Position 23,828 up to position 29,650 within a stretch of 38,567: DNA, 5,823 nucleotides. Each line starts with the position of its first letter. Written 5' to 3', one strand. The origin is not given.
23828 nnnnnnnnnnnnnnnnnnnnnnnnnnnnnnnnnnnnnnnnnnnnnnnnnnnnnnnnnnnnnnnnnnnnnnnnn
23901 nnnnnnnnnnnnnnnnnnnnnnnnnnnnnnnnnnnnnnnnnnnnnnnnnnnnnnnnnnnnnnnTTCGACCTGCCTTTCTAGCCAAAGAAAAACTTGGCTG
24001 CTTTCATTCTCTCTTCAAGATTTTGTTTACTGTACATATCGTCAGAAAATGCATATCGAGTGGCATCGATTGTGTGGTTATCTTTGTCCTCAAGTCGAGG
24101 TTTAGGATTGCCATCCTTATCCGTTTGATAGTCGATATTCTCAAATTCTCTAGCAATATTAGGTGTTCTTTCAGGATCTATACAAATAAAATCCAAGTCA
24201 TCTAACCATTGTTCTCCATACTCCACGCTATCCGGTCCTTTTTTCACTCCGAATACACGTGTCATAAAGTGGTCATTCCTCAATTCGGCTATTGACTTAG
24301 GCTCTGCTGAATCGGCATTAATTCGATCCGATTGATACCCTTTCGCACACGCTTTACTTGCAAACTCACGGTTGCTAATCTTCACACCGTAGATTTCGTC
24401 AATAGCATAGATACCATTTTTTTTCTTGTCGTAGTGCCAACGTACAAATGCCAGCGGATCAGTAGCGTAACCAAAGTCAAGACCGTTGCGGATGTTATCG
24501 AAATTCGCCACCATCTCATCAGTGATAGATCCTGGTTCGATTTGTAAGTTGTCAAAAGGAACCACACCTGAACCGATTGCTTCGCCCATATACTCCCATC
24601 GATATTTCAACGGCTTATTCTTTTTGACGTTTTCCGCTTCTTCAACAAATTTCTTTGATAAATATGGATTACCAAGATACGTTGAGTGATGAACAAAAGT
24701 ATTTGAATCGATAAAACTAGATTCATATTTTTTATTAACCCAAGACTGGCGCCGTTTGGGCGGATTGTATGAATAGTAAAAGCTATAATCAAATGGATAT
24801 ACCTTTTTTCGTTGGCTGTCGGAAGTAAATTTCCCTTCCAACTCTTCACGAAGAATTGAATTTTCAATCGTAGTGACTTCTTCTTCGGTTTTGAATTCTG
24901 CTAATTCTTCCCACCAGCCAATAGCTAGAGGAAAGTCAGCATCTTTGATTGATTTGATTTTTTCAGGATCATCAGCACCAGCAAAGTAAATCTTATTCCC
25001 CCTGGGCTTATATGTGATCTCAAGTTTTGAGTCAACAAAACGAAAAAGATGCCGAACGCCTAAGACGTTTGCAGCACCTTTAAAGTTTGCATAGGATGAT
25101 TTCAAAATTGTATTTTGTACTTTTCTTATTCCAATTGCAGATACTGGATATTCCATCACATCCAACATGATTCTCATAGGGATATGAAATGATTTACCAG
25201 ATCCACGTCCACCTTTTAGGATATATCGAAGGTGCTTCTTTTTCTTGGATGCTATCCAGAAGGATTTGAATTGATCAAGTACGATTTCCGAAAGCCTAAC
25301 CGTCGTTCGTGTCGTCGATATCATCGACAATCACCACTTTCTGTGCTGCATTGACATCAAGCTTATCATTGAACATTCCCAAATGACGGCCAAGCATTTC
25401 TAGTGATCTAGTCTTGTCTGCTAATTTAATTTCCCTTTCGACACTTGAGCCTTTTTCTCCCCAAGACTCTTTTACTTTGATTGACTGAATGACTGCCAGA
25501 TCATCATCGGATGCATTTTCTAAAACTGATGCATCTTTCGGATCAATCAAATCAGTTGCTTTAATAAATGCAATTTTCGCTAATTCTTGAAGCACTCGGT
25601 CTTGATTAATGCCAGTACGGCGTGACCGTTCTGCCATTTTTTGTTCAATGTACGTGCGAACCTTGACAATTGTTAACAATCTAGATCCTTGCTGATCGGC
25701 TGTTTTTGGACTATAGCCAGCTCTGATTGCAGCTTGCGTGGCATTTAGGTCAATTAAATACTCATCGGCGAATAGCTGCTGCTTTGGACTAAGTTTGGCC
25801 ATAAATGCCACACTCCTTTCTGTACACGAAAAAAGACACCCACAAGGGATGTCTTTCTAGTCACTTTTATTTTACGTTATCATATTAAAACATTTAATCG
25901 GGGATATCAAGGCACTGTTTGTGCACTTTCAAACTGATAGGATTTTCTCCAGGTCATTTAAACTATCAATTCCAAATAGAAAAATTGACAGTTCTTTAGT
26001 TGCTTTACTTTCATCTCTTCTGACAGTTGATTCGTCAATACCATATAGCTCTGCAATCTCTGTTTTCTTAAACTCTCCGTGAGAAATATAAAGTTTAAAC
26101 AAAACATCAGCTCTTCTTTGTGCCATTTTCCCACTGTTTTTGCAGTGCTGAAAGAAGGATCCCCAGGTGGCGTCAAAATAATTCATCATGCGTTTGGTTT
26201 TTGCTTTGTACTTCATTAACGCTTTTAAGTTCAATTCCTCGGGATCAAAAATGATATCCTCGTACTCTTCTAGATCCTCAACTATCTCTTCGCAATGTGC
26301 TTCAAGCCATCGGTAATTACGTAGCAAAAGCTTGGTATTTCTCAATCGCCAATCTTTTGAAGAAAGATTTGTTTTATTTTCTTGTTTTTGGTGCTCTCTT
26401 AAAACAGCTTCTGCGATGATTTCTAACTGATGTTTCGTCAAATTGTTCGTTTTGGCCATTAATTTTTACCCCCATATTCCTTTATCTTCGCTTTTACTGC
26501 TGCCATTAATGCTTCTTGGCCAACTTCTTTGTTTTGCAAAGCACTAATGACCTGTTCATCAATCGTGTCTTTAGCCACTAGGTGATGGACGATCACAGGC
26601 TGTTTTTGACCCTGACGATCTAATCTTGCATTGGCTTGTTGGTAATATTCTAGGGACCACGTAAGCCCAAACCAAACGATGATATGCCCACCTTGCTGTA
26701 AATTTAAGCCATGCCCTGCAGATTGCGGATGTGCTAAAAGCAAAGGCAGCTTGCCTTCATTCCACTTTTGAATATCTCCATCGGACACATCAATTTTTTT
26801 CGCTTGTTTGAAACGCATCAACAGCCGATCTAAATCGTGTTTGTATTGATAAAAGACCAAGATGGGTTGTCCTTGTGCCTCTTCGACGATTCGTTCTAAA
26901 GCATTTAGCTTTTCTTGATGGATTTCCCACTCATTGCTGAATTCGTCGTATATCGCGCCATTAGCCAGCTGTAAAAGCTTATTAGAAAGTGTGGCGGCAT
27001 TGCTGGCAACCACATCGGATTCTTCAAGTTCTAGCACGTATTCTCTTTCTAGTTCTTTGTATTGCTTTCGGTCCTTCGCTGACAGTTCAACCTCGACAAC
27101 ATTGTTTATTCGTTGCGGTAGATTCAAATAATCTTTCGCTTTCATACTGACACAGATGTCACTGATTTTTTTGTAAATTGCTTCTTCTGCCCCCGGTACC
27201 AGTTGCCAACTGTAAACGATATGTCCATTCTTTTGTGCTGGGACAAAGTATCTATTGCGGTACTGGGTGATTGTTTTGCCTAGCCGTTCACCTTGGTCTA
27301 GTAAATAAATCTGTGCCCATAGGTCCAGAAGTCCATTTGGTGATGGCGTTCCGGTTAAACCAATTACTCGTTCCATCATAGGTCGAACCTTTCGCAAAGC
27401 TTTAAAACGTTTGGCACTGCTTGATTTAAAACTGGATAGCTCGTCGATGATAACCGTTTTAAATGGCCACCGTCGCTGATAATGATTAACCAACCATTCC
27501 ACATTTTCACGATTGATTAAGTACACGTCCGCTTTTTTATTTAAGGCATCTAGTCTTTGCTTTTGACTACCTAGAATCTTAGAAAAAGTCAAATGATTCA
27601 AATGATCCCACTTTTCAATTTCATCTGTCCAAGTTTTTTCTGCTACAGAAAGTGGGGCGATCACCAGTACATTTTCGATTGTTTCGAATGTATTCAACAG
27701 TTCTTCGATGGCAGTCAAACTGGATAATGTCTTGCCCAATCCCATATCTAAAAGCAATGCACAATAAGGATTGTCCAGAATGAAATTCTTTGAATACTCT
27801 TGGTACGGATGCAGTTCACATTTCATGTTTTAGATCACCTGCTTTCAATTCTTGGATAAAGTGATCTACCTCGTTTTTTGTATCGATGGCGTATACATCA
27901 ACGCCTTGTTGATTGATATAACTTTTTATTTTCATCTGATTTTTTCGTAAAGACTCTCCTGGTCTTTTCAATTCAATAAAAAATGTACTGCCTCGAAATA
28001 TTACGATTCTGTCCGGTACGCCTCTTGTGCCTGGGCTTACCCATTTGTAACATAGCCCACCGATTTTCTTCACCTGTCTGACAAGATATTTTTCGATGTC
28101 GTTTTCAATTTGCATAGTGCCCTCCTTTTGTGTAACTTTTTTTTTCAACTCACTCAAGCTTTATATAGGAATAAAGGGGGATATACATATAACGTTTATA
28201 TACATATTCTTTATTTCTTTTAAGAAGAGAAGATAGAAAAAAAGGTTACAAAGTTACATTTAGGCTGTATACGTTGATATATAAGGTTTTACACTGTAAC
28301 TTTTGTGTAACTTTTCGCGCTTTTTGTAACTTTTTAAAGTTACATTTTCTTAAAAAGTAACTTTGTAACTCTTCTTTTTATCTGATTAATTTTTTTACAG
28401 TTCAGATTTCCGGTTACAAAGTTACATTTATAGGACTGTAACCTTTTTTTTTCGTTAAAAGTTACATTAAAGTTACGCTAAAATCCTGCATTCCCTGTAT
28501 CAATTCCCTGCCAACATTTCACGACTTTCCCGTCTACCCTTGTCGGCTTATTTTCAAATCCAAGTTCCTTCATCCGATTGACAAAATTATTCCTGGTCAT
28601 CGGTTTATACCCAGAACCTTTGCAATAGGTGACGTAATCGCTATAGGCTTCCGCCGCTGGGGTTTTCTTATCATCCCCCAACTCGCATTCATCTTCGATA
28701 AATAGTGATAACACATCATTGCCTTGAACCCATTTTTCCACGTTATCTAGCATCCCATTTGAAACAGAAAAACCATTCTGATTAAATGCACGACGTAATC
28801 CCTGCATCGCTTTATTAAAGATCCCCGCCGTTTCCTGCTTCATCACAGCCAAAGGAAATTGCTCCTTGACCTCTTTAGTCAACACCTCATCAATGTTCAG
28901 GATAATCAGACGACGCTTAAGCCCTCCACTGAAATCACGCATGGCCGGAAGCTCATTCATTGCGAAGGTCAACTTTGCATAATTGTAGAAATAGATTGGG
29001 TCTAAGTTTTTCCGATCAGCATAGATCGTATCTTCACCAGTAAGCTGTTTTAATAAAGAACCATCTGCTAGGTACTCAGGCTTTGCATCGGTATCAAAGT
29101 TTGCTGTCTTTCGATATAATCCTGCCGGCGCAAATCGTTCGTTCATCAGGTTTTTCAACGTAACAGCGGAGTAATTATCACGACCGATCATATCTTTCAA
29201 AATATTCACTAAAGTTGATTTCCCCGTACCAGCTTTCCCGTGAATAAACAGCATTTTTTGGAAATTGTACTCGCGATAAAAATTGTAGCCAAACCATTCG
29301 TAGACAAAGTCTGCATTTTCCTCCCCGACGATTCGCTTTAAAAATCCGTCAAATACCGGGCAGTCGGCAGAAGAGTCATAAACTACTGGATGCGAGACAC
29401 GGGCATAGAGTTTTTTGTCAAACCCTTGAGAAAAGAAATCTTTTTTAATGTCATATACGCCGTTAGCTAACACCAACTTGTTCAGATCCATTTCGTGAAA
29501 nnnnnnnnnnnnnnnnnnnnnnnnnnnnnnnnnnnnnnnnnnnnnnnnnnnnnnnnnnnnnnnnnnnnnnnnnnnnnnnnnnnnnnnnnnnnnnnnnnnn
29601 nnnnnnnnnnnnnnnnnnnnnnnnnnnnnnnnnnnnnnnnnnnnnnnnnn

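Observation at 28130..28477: Dense iteron array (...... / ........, >12 copies, both orientations) plus AT-rich (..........)x2 element: putative replication origin for the primase-helicase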

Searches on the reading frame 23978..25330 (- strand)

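Call 9: search_protein_families(library=pfam, proteins=[window:23978-25330:-], max_evalue=0.01)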
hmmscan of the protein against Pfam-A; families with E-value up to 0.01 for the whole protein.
window:23978-25330:- (450 aa): 4 families
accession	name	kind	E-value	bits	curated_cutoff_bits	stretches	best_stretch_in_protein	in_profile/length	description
PF04466.19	Terminase_3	-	9.9e-43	146.5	23.2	1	35-250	4-201/201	Phage terminase large subunit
PF17288.8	Terminase_3C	-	3.8e-20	73.3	26.7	1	285-430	1-155/155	Terminase RNAseH like domain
PF03237.21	Terminase_6N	-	1.4e-06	28.5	22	1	38-255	2-204/215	Terminase large subunit, T4likevirus-type, N-terminal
PF10236.15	DAP3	-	0.0075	16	23.1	0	21-50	11-40/311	Mitochondrial ribosomal death-associated protein 3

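Call 10: search_protein_families(library=phrogs, proteins=[window:23978-25330:-], max_evalue=0.001)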
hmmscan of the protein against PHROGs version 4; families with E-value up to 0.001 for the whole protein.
window:23978-25330:- (450 aa): 8 families
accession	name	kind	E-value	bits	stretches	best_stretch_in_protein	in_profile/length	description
phrog_3717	-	head and packaging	3.7e-54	185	1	19-299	9-271/277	terminase large subunit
phrog_5653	-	head and packaging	4.2e-53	181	1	256-438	8-187/199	terminase large subunit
phrog_2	-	head and packaging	6.9e-48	165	1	24-438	272-600/807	terminase large subunit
phrog_6672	-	head and packaging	4.3e-22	79.2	1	303-445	3-143/145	terminase large subunit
phrog_18557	-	head and packaging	1.3e-17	64.6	1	362-437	4-79/88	terminase large subunit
phrog_8711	-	head and packaging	2.2e-14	54.3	1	12-96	4-89/89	terminase large subunit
phrog_22023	-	unknown function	5.6e-07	30.9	1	182-315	23-148/153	-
phrog_979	-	head and packaging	0.00071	19.3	0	32-161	165-289/642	terminase large subunit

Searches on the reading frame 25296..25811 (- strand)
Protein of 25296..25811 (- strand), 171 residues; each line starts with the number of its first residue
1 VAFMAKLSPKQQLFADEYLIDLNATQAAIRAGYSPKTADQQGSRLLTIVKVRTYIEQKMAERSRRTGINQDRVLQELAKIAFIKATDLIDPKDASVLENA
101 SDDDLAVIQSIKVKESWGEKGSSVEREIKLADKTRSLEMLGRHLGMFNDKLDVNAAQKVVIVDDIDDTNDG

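Call 9: search_protein_families(library=pfam, proteins=[window:25296-25811:-], max_evalue=0.01)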
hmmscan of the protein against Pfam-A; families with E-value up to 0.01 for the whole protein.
window:25296-25811:- (171 aa): 1 family
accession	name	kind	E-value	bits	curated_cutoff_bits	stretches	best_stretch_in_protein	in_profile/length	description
PF03592.21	Terminase_2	-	1.5e-45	155.8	26.1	1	7-155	1-139/141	Terminase small subunit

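Call 10: search_protein_families(library=phrogs, proteins=[window:25296-25811:-], max_evalue=0.001)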
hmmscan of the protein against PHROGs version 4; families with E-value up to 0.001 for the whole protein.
window:25296-25811:- (171 aa): 6 families
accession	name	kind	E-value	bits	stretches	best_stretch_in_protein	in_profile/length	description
phrog_51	-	head and packaging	9e-47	161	1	4-167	86-237/261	terminase small subunit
phrog_2606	-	head and packaging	5.9e-21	76.1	1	6-150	88-250/310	terminase small subunit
phrog_17390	-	unknown function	4.1e-20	72.4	1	6-61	2-57/69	-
phrog_641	-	head and packaging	3.2e-10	41.7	1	7-74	3-70/162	terminase small subunit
phrog_32222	-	unknown function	0.0001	23.1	1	7-87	92-168/241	-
phrog_5334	-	head and packaging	0.00071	20.8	0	10-166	20-137/162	terminase small subunit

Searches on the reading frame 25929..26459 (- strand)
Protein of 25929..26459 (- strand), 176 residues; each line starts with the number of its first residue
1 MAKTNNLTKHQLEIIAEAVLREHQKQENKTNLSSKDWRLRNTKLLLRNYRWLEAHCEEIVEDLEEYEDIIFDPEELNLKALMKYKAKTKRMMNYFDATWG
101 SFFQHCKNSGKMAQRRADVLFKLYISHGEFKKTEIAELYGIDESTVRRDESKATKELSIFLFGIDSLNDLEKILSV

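Call 9: search_protein_families(library=pfam, proteins=[window:25929-26459:-], max_evalue=0.01)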
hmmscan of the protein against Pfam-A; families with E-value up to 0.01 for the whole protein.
window:25929-26459:- (176 aa): 1 family
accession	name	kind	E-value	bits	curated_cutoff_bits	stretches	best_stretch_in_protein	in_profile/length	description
PF13518.12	HTH_28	-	0.0069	16.9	25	0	116-148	2-31/52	Helix-turn-helix domain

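Call 10: search_protein_families(library=phrogs, proteins=[window:25929-26459:-], max_evalue=0.001)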
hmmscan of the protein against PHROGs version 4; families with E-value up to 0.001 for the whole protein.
window:25929-26459:- (176 aa): 2 families
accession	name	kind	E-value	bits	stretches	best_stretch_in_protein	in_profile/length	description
phrog_1558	-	unknown function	7.2e-46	157.3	1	5-169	3-176/178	-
phrog_36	-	transcription regulation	4.1e-06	27.6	0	9-171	19-197/220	transcriptional regulator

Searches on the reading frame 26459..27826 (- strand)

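Call 9: search_protein_families(library=pfam, proteins=[window:26459-27826:-], max_evalue=0.01)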
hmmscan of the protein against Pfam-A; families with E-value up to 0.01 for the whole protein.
window:26459-27826:- (455 aa): 4 families
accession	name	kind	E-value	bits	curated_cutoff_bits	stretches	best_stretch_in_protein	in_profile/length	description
PF00176.29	SNF2-rel_dom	-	2.7e-26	92.8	24.9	1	24-287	22-281/290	SNF2-related domain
PF04851.21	ResIII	-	1.3e-07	32.2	22.5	1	4-162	3-163/164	Type III restriction enzyme, res subunit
PF00270.35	DEAD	-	1.6e-07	31.7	26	1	7-162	2-161/167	DEAD/DEAH box helicase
PF00271.37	Helicase_C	-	6.8e-07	30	23.5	1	305-405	1-109/110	Helicase conserved C-terminal domain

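Call 10: search_protein_families(library=phrogs, proteins=[window:26459-27826:-], max_evalue=0.001)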
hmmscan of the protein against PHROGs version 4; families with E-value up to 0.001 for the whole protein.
window:26459-27826:- (455 aa): 8 families
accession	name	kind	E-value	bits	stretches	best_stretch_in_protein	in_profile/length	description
phrog_62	-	DNA, RNA and nucleotide metabolism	1.4e-186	623.9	1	1-451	693-1143/1881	DNA helicase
phrog_11354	-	unknown function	7.2e-51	171.7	1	337-450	1-114/116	-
phrog_29996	-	unknown function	5.2e-15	55.5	1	4-442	723-1165/1189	-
phrog_16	-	DNA, RNA and nucleotide metabolism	3.4e-13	49.7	1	3-416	271-598/986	DNA helicase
phrog_23807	-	unknown function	2.4e-08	33.2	1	363-424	591-652/1053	-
phrog_24008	-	DNA, RNA and nucleotide metabolism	6e-08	32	1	5-176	481-648/1006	helicase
phrog_11801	-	other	1e-05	23.9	1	355-442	1407-1494/2269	DNA methyltransferase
phrog_1685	-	unknown function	3.8e-05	22.1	1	354-434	1462-1542/2278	-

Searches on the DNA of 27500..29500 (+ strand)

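Call 11: search_dna_similar(query=window:27500-29500:+, collection=phages, mode=distant, max_rows=30)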
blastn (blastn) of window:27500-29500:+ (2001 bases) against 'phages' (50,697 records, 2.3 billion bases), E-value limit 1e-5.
Records with a match: 53; places in all: 53; records where one place covers at least 80% of the query: 0.
Best place of each record, by identity: 80-90% 1; 60-80% 52.
By first word of the organism name: Streptococcus 43; Enterococcus 4; Bacillus 2; phage 1; Anaeroplasmataceae 1; Anaerosphaera 1; Blautia 1.
By host as written in the record: Enterococcus faecalis 4; - 3; Streptococcus pyogenes MGAS315 2; Streptococcus uberis C9359 1; Streptococcus uberis C5388 1; Streptococcus parauberis KCTC_11980BP 1; Streptococcus agalactiae JN_AR_GBS124 1; Streptococcus agalactiae JN_AR_GBS2 1; and 39 more.
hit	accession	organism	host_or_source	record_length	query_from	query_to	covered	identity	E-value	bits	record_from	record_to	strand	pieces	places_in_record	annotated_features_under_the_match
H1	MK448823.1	Streptococcus phage Javan633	Streptococcus uberis C9359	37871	1171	1854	34%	69.8%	6e-77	296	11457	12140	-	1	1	DNA primase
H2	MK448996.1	Streptococcus phage Javan628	Streptococcus uberis C5388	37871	1171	1854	34%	69.8%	6e-77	296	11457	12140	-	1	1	DNA primase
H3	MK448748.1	Streptococcus phage Javan389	Streptococcus parauberis KCTC_11980BP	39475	1172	1812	32%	67.3%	2e-51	211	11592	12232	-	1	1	DNA primase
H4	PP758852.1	Streptococcus phage phiGBSVK-D_GBSInt2.2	Streptococcus agalactiae JN_AR_GBS124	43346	1298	1854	28%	71.5%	9e-75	288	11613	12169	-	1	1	DNA primase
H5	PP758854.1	Streptococcus phage phiGBSVK-D_GBSInt4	Streptococcus agalactiae JN_AR_GBS2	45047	1298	1854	28%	71.5%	9e-75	288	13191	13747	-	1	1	DNA primase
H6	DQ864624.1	Streptococcus phage P9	-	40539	1301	1854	28%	71.7%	7e-76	292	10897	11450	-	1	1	primase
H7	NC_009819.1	Streptococcus phage P9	Streptococcus equi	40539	1301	1854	28%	71.7%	7e-76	292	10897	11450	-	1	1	DNA primase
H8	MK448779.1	Streptococcus phage Javan497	Streptococcus pyogenes MGAS10394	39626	1301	1854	28%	71.4%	2e-71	278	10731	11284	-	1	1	DNA primase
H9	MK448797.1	Streptococcus phage Javan531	Streptococcus pyogenes SSI-1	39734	1301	1854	28%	71.4%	2e-71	278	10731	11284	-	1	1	DNA primase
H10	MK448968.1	Streptococcus phage Javan512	Streptococcus pyogenes MGAS315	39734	1301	1854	28%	71.4%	2e-71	278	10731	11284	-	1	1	DNA primase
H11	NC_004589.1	Streptococcus phage 315.6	Streptococcus pyogenes MGAS315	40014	1301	1854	28%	71.4%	2e-71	278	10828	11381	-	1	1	putative DNA primase/helicase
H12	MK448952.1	Streptococcus phage Javan472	Streptococcus pyogenes ERR448936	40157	1301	1854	28%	70.6%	1e-67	265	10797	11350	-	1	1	DNA primase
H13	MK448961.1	Streptococcus phage Javan494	Streptococcus pyogenes Manfredo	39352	1301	1854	28%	70.6%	1e-67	265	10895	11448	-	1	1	DNA primase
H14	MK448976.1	Streptococcus phage Javan528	Streptococcus pyogenes NZ131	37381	1301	1854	28%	70.6%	1e-67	265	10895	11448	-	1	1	DNA primase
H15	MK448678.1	Streptococcus phage Javan135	Streptococcus dysgalactiae ERR085023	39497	1301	1854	28%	70.5%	5e-65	255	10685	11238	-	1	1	DNA primase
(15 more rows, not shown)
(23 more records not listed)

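Call 21: search_rna_families(source=window, start=27700, end=28900, threshold=evalue, max_evalue=1)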
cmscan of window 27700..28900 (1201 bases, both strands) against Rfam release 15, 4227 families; matches with E-value up to 1: 0.
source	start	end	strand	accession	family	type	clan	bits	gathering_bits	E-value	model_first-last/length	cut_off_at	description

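Call 41: search_dna_similar(query=window:28100-28500:+, collection=plasmids, mode=distant, max_evalue=0.001)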
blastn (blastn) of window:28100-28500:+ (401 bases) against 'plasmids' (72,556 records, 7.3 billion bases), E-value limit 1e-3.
No match.

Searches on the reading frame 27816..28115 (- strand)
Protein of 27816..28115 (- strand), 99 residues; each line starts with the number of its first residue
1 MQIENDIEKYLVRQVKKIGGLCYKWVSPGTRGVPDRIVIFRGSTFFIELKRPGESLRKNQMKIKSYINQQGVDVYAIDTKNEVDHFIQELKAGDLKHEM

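Call 9: search_protein_families(library=pfam, proteins=[window:27816-28115:-], max_evalue=0.01)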
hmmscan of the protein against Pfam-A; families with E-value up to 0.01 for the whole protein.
window:27816-28115:- (99 aa): 1 family
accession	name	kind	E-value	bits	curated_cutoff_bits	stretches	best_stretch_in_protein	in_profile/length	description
PF08774.17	VRR_NUC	-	0.00028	21.4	23.8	1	31-77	62-112/116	VRR-NUC domain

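Call 10: search_protein_families(library=phrogs, proteins=[window:27816-28115:-], max_evalue=0.001)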
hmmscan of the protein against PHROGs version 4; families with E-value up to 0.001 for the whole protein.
window:27816-28115:- (99 aa): 3 families
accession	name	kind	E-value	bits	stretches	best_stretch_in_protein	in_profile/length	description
phrog_93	-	DNA, RNA and nucleotide metabolism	9.7e-30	104.7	1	1-95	351-446/613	endonuclease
phrog_824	-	unknown function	2.8e-06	28.4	1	31-75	112-159/265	-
phrog_5702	-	DNA, RNA and nucleotide metabolism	8.8e-06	26.6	1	31-90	5-66/70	Holliday junction resolvase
